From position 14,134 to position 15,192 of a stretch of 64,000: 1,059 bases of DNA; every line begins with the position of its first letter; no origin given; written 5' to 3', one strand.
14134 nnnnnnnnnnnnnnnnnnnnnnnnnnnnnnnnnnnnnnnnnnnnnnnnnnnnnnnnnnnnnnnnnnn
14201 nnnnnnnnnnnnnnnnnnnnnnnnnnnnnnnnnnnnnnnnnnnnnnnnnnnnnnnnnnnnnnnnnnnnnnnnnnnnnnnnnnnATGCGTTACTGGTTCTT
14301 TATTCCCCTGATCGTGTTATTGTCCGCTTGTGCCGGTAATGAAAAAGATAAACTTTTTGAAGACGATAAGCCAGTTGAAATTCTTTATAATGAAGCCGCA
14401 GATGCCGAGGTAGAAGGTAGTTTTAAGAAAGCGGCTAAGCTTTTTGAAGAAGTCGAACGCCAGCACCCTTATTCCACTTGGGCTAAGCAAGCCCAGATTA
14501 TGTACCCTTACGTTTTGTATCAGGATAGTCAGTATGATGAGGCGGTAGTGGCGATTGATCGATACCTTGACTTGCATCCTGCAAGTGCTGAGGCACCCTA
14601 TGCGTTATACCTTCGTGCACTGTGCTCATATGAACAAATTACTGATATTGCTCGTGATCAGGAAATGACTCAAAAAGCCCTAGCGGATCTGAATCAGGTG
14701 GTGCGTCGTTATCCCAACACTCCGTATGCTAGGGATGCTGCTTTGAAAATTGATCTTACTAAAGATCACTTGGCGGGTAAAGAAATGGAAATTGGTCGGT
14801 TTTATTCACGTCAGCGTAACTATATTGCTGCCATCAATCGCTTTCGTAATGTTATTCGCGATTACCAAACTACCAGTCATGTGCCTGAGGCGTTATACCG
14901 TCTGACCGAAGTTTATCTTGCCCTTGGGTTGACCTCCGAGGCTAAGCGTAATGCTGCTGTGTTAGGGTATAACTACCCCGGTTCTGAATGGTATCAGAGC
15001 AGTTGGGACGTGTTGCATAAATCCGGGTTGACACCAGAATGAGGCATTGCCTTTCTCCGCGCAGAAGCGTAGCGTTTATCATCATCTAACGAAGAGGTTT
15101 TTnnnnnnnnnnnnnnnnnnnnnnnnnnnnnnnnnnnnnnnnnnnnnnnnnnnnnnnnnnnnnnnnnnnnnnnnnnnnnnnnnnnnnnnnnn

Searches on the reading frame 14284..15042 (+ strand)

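Call 33: search_protein_families(library=pfam, proteins=[window:14284-15042:+], max_evalue=0.001)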
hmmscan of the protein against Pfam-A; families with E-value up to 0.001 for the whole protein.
window:14284-15042:+ (252 aa): 8 families
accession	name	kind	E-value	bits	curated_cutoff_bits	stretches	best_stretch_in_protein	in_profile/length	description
PF13525.12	YfiO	-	5.7e-53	180.2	25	1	28-223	2-200/203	Outer membrane lipoprotein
PF13512.12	TPR_18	-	1.2e-20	74.6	21.9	1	28-154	7-143/145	Tetratricopeptide repeat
PF13174.12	TPR_6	-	1.6e-12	47.6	26.3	1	106-146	1-33/33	Tetratricopeptide repeat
PF14559.12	TPR_19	-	1.8e-08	35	25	0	177-222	4-46/68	Tetratricopeptide repeat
PF13428.12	TPR_14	-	2.6e-08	34.2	23.5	0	38-70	8-40/44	Tetratricopeptide repeat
PF13432.12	TPR_16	-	7.2e-07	30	32.7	0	174-220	7-50/65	Tetratricopeptide repeat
PF07719.23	TPR_2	-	2.4e-06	27.7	27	0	32-62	2-32/34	Tetratricopeptide repeat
PF24575.1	TPR_Slam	-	0.00026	21.8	35.2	0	26-87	42-100/104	Surface lipoprotein assembly modifier, N-terminal TPR repeats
